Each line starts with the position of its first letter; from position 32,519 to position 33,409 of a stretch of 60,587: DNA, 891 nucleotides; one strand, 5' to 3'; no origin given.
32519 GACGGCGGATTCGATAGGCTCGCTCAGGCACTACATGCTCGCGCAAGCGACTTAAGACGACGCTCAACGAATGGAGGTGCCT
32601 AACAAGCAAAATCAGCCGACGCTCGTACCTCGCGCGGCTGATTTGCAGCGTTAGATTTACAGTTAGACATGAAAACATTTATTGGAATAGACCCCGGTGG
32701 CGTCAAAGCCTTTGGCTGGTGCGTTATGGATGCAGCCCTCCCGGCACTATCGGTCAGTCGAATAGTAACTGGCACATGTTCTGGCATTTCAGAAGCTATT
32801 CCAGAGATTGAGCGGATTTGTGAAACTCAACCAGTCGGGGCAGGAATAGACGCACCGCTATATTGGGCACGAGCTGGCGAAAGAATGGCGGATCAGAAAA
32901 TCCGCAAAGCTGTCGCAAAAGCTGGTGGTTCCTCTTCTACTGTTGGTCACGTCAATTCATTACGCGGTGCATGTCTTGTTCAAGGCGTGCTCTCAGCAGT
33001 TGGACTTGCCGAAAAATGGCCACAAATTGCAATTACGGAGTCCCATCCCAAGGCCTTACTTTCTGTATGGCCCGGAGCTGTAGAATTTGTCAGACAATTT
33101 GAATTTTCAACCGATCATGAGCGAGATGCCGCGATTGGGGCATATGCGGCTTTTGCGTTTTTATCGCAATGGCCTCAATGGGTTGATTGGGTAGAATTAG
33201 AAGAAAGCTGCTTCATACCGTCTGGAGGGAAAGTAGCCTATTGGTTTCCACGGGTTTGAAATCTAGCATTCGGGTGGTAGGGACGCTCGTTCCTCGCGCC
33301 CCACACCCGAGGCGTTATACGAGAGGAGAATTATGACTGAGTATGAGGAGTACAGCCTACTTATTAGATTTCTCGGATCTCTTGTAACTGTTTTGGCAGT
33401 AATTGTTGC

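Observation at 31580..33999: Integrase-less integron-type cassette array carrying a TIR protein, a DUF429-like nuclease and a membrane-anchored protein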

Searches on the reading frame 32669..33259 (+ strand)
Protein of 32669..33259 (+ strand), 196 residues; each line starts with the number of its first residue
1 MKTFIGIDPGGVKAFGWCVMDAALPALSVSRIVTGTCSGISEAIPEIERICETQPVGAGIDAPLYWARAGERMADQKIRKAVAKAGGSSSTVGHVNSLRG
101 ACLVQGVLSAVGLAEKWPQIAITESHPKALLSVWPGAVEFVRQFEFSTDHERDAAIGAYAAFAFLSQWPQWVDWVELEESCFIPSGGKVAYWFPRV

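Call 4: search_protein_families(library=pfam, proteins=[window:32669-33259:+], max_evalue=0.01)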
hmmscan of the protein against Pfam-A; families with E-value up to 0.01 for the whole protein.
window:32669-33259:+ (196 aa): 1 family
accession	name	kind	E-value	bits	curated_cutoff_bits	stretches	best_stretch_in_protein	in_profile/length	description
PF04250.19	DUF429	-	6.9e-05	23.1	23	1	6-88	1-72/214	Protein of unknown function (DUF429)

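Call 5: search_protein_families(library=padloc, proteins=[window:32669-33259:+], max_evalue=0.1)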
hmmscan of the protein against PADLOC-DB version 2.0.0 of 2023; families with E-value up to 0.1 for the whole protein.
window:32669-33259:+ (196 aa): 1 family
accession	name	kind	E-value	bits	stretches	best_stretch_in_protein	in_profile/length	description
PDLC05019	PDC-S44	-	0.0003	18.1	1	3-85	8-91/259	-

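Call 18: find_encoding_contigs(protein=window:32669-33259:+, flank=10000, max_places=10)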
Protein window:32669-33259:+ (196 aa): 18 contigs read that carry it; 10 places shown.
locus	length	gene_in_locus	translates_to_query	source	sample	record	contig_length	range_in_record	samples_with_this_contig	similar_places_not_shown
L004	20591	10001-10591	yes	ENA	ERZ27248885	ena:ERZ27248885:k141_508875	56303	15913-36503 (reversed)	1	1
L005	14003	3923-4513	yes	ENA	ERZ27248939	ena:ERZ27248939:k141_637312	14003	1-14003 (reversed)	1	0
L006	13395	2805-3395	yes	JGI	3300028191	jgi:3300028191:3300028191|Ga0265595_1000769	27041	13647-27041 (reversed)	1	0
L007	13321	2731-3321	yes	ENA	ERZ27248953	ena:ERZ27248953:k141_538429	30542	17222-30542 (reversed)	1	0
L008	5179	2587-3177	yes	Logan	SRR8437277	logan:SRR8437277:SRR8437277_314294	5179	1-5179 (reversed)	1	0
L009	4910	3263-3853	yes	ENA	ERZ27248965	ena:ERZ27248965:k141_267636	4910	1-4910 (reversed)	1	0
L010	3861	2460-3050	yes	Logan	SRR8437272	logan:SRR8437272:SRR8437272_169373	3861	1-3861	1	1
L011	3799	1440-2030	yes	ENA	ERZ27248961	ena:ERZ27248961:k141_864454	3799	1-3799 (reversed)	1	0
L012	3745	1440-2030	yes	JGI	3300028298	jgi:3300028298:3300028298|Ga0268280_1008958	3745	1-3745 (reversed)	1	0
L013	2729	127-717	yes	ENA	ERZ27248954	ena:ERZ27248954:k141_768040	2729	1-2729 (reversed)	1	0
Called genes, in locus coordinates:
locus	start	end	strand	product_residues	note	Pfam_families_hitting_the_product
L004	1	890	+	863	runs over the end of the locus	PF11028:TMEM260_N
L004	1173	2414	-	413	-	PF00291:PALP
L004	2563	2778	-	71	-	-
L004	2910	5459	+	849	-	PF13476:AAA_23, PF13555:AAA_29 (weak), PF13558:SbcC_Walker_B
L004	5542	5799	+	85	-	-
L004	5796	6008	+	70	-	-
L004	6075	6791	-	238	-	PF00730:HhH-GPD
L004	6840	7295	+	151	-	PF00908:dTDP_sugar_isom, PF05523:FdtA, PF14667:Polysacc_synt_C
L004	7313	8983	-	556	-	PF01225:Mur_ligase, PF08245:Mur_ligase_M, PF02875:Mur_ligase_C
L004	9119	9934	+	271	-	PF01582:TIR (weak), PF13676:TIR_2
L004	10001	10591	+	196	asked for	-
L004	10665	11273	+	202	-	-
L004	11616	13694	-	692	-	PF03030:H_PPase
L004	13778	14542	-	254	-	-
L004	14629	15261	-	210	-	PF00072:Response_reg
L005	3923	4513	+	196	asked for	-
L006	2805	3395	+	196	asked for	-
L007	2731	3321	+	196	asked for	-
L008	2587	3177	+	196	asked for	-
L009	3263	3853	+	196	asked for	-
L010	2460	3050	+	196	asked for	-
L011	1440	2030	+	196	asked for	-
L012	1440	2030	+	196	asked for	-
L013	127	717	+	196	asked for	-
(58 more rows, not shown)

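Call 46: search_protein_families(library=ncbifam, proteins=[window:32669-33259:+], max_evalue=0.01)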
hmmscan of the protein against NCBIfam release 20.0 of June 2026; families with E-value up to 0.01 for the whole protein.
window:32669-33259:+ (196 aa): 0 families

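Call 51: find_homologous_proteins(query=window:32669-33259:+, max_evalue=0.001)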
Query window:32669-33259:+ (196 aa): 819 proteins with E <= 0.001 among 1254 candidates; the best 120 are listed.
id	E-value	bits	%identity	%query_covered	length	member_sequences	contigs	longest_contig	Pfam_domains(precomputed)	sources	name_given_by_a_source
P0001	2.5e-123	427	95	100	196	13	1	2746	-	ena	-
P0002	4.3e-123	427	94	100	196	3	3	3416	-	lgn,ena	-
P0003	1.5e-118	412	92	100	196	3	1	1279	-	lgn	-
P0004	1.9e-117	408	91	100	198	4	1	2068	-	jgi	jgi:hypothetical protein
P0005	7.0e-112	390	89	100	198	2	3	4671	-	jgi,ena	-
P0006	3.3e-105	368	80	99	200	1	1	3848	-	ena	-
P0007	3.9e-97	342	75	100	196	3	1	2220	-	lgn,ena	-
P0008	1.8e-94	333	71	100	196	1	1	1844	PF04250.20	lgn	-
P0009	6.9e-94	331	74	100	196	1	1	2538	PF04250.20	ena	-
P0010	2.4e-88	313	71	100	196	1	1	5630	-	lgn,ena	-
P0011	5.4e-87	309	67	100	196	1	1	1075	PF04250.20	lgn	-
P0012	4.0e-84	300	64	99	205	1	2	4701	PF04250.20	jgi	-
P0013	1.2e-72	262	60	99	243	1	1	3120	PF04250.20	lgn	-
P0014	3.8e-71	257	57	99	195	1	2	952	PF04250.20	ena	-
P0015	1.7e-70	255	60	99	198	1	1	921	PF04250.20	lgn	-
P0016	1.2e-69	252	57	100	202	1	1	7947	PF04250.20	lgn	-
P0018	1.5e-66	242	56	99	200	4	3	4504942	PF04250.20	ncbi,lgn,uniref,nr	ncbi:DUF429 domain-containing protein [Xanthomonas cerealis]|uniref:DUF429 domain-containing protein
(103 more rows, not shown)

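Call 53: find_encoding_contigs(protein=P0005, flank=5000, max_places=3)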
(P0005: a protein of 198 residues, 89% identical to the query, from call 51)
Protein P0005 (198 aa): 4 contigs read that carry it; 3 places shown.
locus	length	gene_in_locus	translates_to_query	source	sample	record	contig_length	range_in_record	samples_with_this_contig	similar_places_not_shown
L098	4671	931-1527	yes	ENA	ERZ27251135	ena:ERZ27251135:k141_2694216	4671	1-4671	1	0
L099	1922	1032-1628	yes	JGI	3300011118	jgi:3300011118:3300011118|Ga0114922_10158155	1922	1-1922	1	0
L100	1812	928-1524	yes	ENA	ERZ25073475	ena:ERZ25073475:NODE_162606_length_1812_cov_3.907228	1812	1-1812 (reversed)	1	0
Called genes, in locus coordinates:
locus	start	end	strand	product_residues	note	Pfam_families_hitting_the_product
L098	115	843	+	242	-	PF14196:ATC_hydrolase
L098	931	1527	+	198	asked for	-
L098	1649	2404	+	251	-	-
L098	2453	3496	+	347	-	-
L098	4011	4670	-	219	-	?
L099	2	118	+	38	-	?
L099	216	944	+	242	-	PF14196:ATC_hydrolase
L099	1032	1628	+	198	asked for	-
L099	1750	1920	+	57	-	?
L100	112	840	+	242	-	PF14196:ATC_hydrolase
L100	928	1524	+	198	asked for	-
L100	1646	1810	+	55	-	?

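Call 54: find_encoding_contigs(protein=P0016, flank=5000, max_places=2)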
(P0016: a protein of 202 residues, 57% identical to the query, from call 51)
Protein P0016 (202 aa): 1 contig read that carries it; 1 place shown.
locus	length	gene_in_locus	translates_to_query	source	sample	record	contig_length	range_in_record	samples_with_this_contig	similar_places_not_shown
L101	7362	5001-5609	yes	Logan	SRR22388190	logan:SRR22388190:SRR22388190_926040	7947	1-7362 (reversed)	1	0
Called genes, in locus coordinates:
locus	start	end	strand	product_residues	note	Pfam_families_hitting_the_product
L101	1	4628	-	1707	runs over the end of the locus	PF13195:DUF4011, PF13086:AAA_11 (weak), PF13245:AAA_19 (faint), PF13604:AAA_30 (faint), PF01443:Viral_helicase1 (faint), PF13086:AAA_11, PF13087:AAA_12, PF18741:MTES_1575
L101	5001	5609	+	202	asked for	PF04250:DUF429 (weak)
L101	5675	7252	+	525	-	PF00069:Pkinase, PF07714:PK_Tyr_Ser-Thr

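Call 55: find_encoding_contigs(protein=P0018, flank=8000, max_places=2)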
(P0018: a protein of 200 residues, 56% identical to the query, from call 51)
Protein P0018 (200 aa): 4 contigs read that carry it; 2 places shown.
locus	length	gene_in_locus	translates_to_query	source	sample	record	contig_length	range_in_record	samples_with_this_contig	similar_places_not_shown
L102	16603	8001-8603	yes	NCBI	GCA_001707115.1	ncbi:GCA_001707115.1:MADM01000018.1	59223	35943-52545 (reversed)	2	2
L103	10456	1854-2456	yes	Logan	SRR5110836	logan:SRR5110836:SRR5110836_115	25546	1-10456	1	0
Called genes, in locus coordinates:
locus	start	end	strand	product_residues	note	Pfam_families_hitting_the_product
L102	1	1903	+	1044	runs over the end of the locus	PF11896:GlgE_dom_N_S, PF21702:GLGE_C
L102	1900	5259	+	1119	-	PF00128:Alpha-amylase, PF16657:Malt_amylase_C, PF18085:Mak_N_cap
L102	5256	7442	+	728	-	PF22019:GlgB_N, PF02922:CBM_48, PF00128:Alpha-amylase (weak), PF02806:Alpha-amylase_C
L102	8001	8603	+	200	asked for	PF04250:DUF429 (weak)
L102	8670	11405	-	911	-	PF13091:PLDc_2, PF00176:SNF2-rel_dom, PF04851:ResIII (weak), PF00270:DEAD (weak), PF00271:Helicase_C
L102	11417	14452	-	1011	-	PF06634:DUF1156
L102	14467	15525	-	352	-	PF01661:Macro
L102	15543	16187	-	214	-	PF14487:DarT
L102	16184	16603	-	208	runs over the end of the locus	PF12635:DUF3780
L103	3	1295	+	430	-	?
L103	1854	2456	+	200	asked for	PF04250:DUF429 (weak)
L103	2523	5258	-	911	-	PF13091:PLDc_2, PF00176:SNF2-rel_dom, PF04851:ResIII (weak), PF00270:DEAD (weak), PF00271:Helicase_C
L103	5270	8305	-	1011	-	PF06634:DUF1156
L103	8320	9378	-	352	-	PF01661:Macro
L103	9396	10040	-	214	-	PF14487:DarT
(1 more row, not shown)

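Call 73: search_solved_structures(query=window:32669-33259:+, max_evalue=1, show_alignments=1)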
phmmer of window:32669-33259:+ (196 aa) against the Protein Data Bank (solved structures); distinct sequences matched with E-value up to 1: 3.
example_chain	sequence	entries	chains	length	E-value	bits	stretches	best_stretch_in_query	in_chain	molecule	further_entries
2yr4_A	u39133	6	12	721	0.15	15.1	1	25-93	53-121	Pro-enzyme of L-phenylalanine oxidase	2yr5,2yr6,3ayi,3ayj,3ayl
7pwf_X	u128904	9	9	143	0.41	13.7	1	67-125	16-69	Ribosomal protein S23 | SSU ribosomal protein S12P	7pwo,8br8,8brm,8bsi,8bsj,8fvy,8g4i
8btd_SO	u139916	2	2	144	0.87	12.6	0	68-125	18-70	Ribosomal protein S23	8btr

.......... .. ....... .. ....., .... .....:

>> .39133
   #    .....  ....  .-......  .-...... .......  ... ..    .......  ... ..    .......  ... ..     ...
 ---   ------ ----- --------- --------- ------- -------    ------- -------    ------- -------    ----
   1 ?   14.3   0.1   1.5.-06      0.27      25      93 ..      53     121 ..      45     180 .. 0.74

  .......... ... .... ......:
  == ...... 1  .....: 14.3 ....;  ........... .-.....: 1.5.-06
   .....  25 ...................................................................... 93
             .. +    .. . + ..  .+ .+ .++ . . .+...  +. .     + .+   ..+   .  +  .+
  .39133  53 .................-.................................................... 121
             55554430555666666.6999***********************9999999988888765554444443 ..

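Call 85: predict_structure(alignment_id=A5)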
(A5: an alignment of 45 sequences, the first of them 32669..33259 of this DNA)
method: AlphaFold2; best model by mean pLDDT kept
length: 196 residues; sequences in the alignment: 45
mean_pLDDT: 93.4   pTM: 0.91
mean pLDDT of the five models: 93.4, 93.3, 93.2, 92.7, 92.1
residues with pLDDT >= 90: 167; 70-90: 23; 50-70: 6; < 50: 0
segments of 3 or more residues with pLDDT < 50: none
pLDDT, mean of each block of 10 residues (from residue 1): 96 95 94 97 98 97 90 92 90 67 87 98 96 97 97 98 97 94 94 95
secondary structure, 60 per line:
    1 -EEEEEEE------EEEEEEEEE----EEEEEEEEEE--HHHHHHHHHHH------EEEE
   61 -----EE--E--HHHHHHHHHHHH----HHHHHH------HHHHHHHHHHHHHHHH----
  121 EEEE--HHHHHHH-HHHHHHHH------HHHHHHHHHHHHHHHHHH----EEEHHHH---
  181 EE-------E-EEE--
elements in order: E2-8 E15-23 E28-37 H40-50 E57-60 H73-84 H89-94 H101-116 E121-124 H127-133 H135-142 H149-166 E171-173 H174-177 E192-194

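Call 89: fold_search(model_id=the predicted structure, library=pdb)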
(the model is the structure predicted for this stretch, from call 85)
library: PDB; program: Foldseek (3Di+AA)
matches with E <= 10: 475; with E <= 0.001: 0
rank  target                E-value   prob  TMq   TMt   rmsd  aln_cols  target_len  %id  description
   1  3iuc_C                4.3e-02  0.14  0.20  0.13  19.8       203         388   15  Crystal structure of the human 70kDa heat shock protein 5 (BiP/GRP78) ATPase domain in complex with ADP (released 2009-09-22)
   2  3qfu                  6.9e-02  0.13  0.22  0.13  17.8       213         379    9  Crystal structure of Yeast Hsp70 (Bip/kar2) complexed with ADP (released 2011-06-29)
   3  1mwm_A                7.8e-02  0.14  0.19  0.15  13.6       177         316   11  ParM from plasmid R1 ADP form (released 2003-01-28)
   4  7ko2_D                1.1e-01  0.11  0.21  0.09  18.2       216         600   13  Restraining state of near full-length Hsp70 DnaK (released 2021-09-15)
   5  2qwq_A                1.1e-01  0.10  0.20  0.13  18.4       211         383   14  Crystal structure of disulfide-bond-crosslinked complex of bovine hsc70 (1-394aa)R171C and bovine Auxilin (810-910aa)D (released 2007-12-18)
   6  4b9q_B                1.1e-01  0.10  0.21  0.09  18.4       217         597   13  Open conformation of ATP-bound Hsp70 homolog DnaK (released 2012-11-14)
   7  3fe1_B                1.1e-01  0.09  0.20  0.13  18.1       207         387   15  Crystal structure of the human 70kDa heat shock protein 6 (Hsp70B') ATPase domain in complex with ADP and inorganic ph (released 2008-12-16)
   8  2kho                  1.1e-01  0.07  0.18  0.08  21.6       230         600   12  NMR-RDC / XRAY structure of E. coli HSP70 (DNAK) chaperone (1-605) complexed with ADP and substrate (released 2009-05-12)
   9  6p2u                  1.1e-01  0.10  0.20  0.13  18.2       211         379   11  Structure of Mortalin-NBD with N6-propargyladenosine-5'-diphosphate (released 2019-06-19)
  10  4b9q_C                1.1e-01  0.10  0.21  0.09  18.5       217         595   13  Open conformation of ATP-bound Hsp70 homolog DnaK (released 2012-11-14)
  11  4b9q_D                1.1e-01  0.10  0.21  0.09  18.4       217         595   13  Open conformation of ATP-bound Hsp70 homolog DnaK (released 2012-11-14)
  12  3qml_A                1.2e-01  0.07  0.17  0.11  17.6       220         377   10  The structural analysis of Sil1-Bip complex reveals the mechanism for Sil1 to function as a novel nucleotide exchange  (released 2011-06-29)
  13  9r2l_A                1.3e-01  0.13  0.20  0.26  11.1       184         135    8  De novo designed N37 protein fold (released 2025-05-14)
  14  1atr                  1.3e-01  0.10  0.21  0.13  18.0       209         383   16  THREONINE 204 OF THE CHAPERONE PROTEIN HSC70 INFLUENCES THE STRUCTURE OF THE ACTIVE SITE BUT IS NOT ESSENTIAL FOR ATP HY (released 1993-10-31)
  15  3hst_D                1.3e-01  0.28  0.26  0.34   7.9       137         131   13  N-Terminal RNASE H domain of rv2228c from mycobacterium tuberculosis as a fusion protein with maltose binding protein (released 2010-04-28)
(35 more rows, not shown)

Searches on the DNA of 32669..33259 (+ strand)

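Call 57: search_with_rna_model(model_id=R1, sources=[L098, L099, L100, L101, L102, L103, L104, L105], filters=off, max_evalue=5, show_alignments=6)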
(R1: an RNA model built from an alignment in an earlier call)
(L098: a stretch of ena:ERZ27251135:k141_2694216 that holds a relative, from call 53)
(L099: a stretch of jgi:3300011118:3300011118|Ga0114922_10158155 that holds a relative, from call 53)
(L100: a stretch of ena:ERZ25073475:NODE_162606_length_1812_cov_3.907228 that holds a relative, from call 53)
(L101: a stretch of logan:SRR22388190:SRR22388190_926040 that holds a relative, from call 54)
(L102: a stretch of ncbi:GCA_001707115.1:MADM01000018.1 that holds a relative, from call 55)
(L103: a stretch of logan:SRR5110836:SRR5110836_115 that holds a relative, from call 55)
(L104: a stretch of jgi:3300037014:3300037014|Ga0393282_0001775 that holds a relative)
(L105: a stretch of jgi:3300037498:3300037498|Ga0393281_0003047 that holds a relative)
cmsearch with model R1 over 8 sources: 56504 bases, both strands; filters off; matches with E-value up to 5: 15.
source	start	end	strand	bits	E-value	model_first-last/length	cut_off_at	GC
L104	258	319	+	27.1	0.00012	1-60/60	no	0.65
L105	3501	3562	+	27.1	0.00012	1-60/60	no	0.65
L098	1529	1588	+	22.2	0.0022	1-60/60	no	0.65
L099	1630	1689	+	22.2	0.0022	1-60/60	no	0.65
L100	1526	1585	+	22.2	0.0022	1-60/60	no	0.65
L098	852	924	+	21.9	0.0026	1-60/60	no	0.51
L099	953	1025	+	21.9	0.0026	1-60/60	no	0.51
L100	849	921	+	21.9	0.0026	1-60/60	no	0.51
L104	831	890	+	21.6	0.0032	1-60/60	no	0.6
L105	4074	4133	+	20.3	0.0069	1-60/60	no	0.58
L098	20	87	+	20.2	0.0074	1-60/60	no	0.57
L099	121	188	+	20.2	0.0074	1-60/60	no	0.57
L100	17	84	+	20.2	0.0074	1-60/60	no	0.57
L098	2381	2440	+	17.6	0.034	1-60/60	no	0.67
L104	3271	3329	+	14.9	0.18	1-60/60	no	0.63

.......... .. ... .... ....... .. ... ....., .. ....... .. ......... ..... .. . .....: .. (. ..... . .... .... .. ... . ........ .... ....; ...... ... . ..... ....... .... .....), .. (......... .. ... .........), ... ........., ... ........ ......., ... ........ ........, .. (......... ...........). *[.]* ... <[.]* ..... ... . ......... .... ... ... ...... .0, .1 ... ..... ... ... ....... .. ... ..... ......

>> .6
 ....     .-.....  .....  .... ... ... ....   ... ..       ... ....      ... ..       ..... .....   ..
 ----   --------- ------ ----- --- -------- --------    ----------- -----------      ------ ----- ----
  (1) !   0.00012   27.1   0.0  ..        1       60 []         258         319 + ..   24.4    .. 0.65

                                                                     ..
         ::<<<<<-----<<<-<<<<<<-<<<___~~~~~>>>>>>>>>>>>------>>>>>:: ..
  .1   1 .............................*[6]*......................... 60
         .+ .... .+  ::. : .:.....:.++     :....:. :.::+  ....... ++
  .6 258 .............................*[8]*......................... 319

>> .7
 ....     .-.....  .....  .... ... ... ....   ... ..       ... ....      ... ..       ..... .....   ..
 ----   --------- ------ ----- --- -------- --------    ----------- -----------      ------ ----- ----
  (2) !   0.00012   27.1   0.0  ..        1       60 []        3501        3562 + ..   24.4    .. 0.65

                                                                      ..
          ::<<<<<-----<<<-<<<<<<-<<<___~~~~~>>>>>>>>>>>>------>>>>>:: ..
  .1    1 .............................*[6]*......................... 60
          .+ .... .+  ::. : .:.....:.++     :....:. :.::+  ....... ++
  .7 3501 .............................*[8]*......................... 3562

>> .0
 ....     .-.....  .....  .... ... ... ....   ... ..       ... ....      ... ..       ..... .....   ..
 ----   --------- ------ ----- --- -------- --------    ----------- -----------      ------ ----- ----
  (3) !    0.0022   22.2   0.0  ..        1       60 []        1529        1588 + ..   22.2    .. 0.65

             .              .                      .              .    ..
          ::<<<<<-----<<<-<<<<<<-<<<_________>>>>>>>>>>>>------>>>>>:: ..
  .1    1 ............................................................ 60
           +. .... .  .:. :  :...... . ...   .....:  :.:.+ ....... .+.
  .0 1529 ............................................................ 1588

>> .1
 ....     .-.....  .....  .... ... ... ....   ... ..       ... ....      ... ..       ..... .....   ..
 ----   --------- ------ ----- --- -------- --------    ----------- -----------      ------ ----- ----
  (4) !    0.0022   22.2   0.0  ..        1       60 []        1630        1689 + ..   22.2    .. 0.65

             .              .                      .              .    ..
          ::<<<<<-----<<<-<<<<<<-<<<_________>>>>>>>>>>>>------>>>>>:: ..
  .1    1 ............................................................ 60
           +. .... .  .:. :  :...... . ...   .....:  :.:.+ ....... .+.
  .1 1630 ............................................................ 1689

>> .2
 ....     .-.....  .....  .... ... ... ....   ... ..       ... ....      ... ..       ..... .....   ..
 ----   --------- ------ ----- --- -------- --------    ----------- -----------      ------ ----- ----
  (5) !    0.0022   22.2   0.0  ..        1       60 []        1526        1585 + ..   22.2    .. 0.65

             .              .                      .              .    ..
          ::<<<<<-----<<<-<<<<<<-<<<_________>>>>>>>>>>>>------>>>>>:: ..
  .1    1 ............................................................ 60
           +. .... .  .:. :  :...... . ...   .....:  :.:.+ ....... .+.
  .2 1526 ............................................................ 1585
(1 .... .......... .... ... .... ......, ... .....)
